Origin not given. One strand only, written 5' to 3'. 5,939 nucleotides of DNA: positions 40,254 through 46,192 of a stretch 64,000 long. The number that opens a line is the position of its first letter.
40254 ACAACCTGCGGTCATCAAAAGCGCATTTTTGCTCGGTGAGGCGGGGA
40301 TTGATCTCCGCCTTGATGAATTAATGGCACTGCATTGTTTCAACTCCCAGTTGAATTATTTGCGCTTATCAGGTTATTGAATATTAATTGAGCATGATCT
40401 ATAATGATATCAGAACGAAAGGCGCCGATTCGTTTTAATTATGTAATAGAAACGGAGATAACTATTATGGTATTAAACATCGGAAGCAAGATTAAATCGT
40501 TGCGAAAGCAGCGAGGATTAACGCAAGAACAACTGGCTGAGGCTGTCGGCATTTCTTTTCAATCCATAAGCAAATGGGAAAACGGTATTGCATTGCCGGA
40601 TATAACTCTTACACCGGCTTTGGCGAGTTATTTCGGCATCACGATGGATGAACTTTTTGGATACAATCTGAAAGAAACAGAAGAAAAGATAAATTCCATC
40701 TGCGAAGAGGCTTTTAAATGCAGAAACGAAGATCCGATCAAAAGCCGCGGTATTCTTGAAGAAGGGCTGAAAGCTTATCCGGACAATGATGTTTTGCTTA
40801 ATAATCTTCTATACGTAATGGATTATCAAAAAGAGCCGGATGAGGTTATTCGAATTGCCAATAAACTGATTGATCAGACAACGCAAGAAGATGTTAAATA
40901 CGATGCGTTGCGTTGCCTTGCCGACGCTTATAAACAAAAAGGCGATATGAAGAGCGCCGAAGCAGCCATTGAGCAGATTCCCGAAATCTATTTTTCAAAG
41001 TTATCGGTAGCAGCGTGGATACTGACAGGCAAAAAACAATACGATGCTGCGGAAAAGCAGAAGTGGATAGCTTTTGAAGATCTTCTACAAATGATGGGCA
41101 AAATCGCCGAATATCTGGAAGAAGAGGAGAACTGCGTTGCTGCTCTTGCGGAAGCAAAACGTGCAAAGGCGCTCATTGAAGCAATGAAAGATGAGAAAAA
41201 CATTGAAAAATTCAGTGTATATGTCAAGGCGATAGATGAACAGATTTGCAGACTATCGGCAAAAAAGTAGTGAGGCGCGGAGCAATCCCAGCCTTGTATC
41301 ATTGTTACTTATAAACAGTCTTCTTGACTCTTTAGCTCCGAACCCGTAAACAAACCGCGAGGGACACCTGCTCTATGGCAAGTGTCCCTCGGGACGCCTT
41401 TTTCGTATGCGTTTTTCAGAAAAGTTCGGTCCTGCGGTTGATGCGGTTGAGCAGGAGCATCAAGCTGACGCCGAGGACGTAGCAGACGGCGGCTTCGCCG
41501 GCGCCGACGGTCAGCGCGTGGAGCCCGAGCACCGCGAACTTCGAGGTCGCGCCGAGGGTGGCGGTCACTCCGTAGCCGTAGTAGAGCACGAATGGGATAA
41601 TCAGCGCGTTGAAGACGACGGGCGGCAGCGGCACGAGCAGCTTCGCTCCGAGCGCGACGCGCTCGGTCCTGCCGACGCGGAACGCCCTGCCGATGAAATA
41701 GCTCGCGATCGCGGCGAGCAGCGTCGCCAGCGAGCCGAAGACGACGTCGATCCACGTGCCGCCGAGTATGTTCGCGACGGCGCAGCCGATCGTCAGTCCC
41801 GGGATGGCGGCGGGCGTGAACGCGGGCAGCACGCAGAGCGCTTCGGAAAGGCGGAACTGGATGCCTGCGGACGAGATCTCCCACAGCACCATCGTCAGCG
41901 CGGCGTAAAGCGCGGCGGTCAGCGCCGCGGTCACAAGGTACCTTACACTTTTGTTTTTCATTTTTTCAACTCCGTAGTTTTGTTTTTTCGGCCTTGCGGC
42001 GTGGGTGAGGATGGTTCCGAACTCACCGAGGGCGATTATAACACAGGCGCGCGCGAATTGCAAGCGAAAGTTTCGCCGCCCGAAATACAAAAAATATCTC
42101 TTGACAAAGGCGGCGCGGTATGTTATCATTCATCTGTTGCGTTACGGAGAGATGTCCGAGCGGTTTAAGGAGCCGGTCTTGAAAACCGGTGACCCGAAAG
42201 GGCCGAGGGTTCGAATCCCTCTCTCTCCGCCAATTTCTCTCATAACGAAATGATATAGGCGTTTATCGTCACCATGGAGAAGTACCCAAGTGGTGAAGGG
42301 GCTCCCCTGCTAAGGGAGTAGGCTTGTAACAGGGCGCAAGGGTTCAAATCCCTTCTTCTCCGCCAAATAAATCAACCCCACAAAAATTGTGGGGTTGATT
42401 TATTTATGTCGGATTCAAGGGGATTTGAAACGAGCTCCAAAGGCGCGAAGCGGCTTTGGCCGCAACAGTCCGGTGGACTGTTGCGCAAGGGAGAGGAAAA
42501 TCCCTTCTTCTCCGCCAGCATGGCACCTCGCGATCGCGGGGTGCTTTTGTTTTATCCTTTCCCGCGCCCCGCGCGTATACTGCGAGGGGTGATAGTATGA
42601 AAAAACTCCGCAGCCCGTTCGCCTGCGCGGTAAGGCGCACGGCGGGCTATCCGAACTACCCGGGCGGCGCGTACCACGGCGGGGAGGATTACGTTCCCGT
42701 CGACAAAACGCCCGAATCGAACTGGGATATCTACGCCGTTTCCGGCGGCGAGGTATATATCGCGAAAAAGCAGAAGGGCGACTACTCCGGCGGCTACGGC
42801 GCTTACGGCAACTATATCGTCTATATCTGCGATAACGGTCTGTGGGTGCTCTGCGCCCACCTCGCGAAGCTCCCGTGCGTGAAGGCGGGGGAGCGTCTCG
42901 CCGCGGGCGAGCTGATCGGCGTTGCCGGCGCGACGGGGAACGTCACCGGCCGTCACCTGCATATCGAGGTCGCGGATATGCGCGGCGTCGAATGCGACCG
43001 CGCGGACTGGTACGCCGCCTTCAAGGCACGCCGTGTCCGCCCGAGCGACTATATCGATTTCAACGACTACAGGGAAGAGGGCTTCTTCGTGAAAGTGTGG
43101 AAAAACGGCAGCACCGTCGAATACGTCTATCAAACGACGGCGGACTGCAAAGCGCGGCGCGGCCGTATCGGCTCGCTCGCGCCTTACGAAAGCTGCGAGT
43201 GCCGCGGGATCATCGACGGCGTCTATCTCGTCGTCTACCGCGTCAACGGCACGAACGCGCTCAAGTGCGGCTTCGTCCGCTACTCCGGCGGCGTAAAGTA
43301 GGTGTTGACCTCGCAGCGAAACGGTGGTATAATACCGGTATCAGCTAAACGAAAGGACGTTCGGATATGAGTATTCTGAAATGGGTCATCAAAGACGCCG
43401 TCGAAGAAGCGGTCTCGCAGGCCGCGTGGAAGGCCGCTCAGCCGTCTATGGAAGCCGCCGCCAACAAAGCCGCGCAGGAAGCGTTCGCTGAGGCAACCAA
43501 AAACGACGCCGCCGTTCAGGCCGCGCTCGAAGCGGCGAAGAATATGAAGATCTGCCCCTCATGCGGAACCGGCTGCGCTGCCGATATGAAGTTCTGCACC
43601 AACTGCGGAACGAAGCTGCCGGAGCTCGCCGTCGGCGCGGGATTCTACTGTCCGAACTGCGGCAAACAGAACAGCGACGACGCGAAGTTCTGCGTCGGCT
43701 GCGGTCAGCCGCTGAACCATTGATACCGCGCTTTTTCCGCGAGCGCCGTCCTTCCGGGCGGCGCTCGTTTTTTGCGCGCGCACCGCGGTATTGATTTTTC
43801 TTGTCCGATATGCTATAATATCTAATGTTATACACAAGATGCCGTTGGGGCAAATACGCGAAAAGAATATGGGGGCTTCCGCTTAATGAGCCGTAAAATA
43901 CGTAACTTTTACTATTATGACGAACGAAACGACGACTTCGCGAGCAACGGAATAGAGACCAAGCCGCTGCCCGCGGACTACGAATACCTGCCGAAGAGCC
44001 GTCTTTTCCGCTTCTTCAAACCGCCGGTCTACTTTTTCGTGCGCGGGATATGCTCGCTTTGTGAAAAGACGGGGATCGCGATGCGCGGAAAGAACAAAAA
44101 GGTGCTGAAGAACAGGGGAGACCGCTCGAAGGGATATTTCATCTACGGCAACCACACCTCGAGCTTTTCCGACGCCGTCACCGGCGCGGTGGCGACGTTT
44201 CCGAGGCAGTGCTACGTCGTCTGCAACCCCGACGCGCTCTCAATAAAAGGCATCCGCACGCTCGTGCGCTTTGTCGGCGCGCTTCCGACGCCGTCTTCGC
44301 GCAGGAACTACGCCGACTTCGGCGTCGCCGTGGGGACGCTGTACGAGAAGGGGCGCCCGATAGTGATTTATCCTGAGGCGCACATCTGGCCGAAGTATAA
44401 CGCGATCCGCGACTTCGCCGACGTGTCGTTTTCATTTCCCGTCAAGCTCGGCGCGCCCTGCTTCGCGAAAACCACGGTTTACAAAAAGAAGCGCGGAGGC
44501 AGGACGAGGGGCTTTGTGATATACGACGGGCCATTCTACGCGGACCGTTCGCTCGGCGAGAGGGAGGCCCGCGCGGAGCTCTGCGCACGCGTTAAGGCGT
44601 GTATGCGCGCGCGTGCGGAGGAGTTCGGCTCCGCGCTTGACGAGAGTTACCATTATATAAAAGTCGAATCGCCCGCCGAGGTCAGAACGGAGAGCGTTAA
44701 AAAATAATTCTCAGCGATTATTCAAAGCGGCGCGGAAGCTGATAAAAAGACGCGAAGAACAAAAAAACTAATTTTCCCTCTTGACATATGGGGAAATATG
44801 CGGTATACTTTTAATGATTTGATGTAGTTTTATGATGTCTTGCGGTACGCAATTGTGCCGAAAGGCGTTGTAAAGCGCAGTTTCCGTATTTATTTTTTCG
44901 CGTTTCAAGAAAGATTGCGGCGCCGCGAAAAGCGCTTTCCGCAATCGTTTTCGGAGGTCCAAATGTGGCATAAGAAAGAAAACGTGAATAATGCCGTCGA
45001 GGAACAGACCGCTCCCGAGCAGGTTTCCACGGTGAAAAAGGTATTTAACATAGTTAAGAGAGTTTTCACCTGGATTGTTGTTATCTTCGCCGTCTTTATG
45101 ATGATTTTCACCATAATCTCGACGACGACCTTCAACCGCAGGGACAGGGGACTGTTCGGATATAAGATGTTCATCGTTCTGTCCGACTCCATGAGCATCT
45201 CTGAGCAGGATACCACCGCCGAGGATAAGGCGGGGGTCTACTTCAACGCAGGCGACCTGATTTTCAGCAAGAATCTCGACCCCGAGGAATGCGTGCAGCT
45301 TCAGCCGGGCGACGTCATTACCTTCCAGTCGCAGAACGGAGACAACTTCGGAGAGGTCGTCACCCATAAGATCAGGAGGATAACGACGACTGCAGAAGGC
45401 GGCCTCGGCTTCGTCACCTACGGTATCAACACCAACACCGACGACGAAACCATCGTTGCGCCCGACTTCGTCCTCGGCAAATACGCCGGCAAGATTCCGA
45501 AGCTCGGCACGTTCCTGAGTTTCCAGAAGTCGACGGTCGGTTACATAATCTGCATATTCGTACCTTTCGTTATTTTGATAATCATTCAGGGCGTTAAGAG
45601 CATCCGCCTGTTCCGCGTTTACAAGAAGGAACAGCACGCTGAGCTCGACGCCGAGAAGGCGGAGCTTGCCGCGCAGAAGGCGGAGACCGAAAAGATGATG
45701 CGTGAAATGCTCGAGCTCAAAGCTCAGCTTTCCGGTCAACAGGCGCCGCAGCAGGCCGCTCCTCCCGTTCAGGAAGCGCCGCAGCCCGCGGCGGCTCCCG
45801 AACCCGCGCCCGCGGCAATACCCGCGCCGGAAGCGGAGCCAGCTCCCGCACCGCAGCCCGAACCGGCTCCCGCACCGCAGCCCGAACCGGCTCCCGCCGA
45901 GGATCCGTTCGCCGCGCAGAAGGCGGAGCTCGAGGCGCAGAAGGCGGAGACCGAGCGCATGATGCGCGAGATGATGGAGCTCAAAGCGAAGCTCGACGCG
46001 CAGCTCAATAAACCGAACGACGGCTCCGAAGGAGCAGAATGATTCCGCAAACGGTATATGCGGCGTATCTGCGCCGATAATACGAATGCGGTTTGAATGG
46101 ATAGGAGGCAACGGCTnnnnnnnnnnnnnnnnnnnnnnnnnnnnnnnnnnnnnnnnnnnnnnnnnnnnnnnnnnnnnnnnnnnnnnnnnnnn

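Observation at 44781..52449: Expanded SipW/TasA-like operon: 2 signal peptidases plus 7 secreted paralogs, arranged like a pilus locus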

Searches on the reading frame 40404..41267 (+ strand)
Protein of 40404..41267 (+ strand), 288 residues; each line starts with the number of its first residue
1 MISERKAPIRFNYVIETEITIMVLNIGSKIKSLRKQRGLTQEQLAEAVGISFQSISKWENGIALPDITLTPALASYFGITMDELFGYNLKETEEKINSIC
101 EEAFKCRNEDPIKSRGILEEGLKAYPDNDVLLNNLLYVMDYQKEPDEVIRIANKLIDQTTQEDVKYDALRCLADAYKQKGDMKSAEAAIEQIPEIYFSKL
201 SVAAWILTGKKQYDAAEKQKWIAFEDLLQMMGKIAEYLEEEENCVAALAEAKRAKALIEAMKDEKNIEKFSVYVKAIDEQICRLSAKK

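Call 70: search_protein_families(library=pfam, proteins=[window:40404-41267:+], max_evalue=0.00001)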
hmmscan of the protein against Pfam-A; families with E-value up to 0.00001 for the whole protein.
window:40404-41267:+ (288 aa): 4 families
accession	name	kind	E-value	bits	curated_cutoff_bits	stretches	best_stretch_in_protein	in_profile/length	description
PF01381.28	HTH_3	-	8.1e-18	64.7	23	1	30-84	1-55/55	Helix-turn-helix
PF12844.13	HTH_19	-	1e-12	48.2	30.2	1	27-85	1-59/64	Helix-turn-helix domain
PF13560.12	HTH_31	-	2.3e-11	44.3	27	1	27-83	3-60/64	Helix-turn-helix domain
PF13443.12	HTH_26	-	7.9e-07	29.7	22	1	29-88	1-61/63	Cro/C1-type HTH DNA-binding domain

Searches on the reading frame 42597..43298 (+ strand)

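Call 70: search_protein_families(library=pfam, proteins=[window:42597-43298:+], max_evalue=0.00001)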
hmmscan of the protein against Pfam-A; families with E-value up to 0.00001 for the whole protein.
window:42597-43298:+ (234 aa): 1 family
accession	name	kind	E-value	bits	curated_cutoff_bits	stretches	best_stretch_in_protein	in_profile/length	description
PF01551.29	Peptidase_M23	-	7.2e-15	55.4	28.7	1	41-126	12-88/96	Peptidase family M23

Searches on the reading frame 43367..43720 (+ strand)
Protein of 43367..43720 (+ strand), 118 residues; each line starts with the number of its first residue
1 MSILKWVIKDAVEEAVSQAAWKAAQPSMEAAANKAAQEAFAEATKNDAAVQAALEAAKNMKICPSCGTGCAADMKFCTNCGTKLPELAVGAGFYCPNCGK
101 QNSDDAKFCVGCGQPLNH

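Call 70: search_protein_families(library=pfam, proteins=[window:43367-43720:+], max_evalue=0.00001)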
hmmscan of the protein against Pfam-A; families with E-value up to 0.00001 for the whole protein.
window:43367-43720:+ (118 aa): 5 families
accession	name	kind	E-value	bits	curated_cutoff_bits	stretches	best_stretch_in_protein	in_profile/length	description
PF13240.11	Zn_Ribbon_1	-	8.9e-16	57.6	25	2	94-116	1-23/23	zinc-ribbon domain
PF13248.11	Zn_ribbon_3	-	3.5e-13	48.9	27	2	93-116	3-26/26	zinc-ribbon domain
PF12773.13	DZR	-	3.3e-11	43.6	27.3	0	95-117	1-23/45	Double zinc ribbon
PF24460.1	DUF7575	-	8.4e-09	35.1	28.5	0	95-116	6-27/28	Domain of unknown function (DUF7575)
PF17032.10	Zn_ribbon_15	-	3.9e-07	31.2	28.9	0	57-81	49-73/73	zinc-ribbon family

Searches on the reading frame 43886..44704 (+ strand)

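Call 70: search_protein_families(library=pfam, proteins=[window:43886-44704:+], max_evalue=0.00001)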
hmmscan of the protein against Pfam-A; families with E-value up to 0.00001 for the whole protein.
window:43886-44704:+ (273 aa): 1 family
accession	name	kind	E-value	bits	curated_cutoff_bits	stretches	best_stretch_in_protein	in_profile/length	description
PF01553.26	Acyltransferase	-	4.5e-06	27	23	1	81-182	13-116/132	Acyltransferase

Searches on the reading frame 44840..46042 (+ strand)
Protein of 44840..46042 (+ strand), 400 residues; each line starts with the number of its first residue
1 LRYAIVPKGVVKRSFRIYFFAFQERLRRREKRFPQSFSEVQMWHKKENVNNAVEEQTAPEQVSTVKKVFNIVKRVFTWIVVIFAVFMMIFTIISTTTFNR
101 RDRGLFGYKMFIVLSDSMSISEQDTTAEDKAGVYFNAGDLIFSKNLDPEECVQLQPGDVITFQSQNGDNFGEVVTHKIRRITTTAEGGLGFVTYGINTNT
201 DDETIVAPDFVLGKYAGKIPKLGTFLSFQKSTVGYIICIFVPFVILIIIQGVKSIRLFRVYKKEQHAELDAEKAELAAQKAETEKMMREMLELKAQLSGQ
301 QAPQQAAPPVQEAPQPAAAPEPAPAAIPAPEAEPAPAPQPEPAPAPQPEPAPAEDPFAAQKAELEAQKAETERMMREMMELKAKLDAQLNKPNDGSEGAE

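Call 3: search_protein_families(library=pfam, proteins=[window:44840-46042:+], max_evalue=0.1)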
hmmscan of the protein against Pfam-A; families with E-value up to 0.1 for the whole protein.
window:44840-46042:+ (400 aa): 9 families
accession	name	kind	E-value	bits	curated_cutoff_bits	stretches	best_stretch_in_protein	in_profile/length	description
PF01733.24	Nucleoside_tran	-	0.0044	16.9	29.8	0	44-96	115-168/309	Nucleoside transporter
PF20882.2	Sos7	-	0.01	16.4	27.3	0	354-387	40-73/75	Kinetochore protein Sos7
PF13273.12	DUF4064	-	0.024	15.3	32.1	0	59-112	42-94/102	Protein of unknown function (DUF4064)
PF05569.17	Peptidase_M56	-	0.031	13.9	31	0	46-101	68-127/296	BlaR1 peptidase M56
PF12963.12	DUF3852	-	0.048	14.5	25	1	47-114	27-89/107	Protein of unknown function (DUF3852)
PF10261.15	FIT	-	0.067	13.1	21.4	0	38-105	163-229/240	Fat storage-inducing transmembrane protein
PF07798.16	CCDC90-like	-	0.069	13.4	33.5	0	359-395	69-105/175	Coiled-coil domain-containing protein 90-like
PF05887.16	Trypan_PARP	-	0.075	13.5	100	0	307-359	60-114/134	Procyclic acidic repetitive protein (PARP)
PF01741.23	MscL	-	0.076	13.8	27.4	0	60-93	63-96/123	Large-conductance mechanosensitive channel, MscL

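Call 4: search_protein_families(library=ncbifam, proteins=[window:44840-46042:+], max_evalue=0.1)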
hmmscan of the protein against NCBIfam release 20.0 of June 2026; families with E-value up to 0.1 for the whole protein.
window:44840-46042:+ (400 aa): 17 families
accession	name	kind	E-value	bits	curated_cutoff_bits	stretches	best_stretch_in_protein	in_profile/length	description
NF046067.1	SigPepSipWBacil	equivalog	5.8e-19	68.4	190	1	75-273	7-184/189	signal peptidase I SipW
TIGR02228.1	sigpep_I_arch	equivalog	1.3e-15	57.7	51.85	1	134-249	44-153/158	signal peptidase I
NF033761.1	gliding_GltJ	equivalog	8.4e-06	25.1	450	1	230-379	367-508/671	adventurous gliding motility protein GltJ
NF008975.0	PRK12323.1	equivalog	0.00054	18.8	875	1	273-371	390-479/709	DNA polymerase III subunit gamma/tau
TIGR00220.1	mscL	equivalog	0.0027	17.9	71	0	62-92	62-92/127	large conductance mechanosensitive channel protein MscL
NF045846.1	MSC0882_dom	subfamily_domain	0.0034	16.6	60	0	226-273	41-88/244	MSC_0882 family membrane protein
NF008084.0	PRK10819.1-5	equivalog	0.0035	17.3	315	1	305-363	62-119/249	TonB system transport protein TonB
NF045849.1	ICE_MMCAP2_0565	equivalog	0.0058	16.3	40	1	66-94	7-35/80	Mbov_0395 family pilin-like conjugal transfer protein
NF041620.1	MXAN_5187_fam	hypoth_equivalog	0.009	15.8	200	1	267-388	335-459/601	MXAN_5187 family protein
NF033186.1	internalin_K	exception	0.015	13.8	1100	1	312-350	508-546/604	class 1 internalin InlK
NF042907.1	CPn0927_CPn0928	subfamily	0.022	13.6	200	1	39-96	9-66/357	CPn0927/CPn0928 family alpha/beta hydrolase fold protein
TIGR00939.1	2a57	subfamily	0.038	12.7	297.5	0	46-96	243-295/439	nucleoside Transporter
NF037962.1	arsenic_eff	subfamily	0.067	12.6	100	0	33-95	135-200/287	arsenic efflux protein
NF046000.1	MAG1210_fam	subfamily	0.069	11.8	275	0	38-97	31-91/550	MAG1210 family protein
NF005846.3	PRK07764.1-6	equivalog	0.072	12.1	625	0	257-379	375-501/628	DNA polymerase III subunit gamma and tau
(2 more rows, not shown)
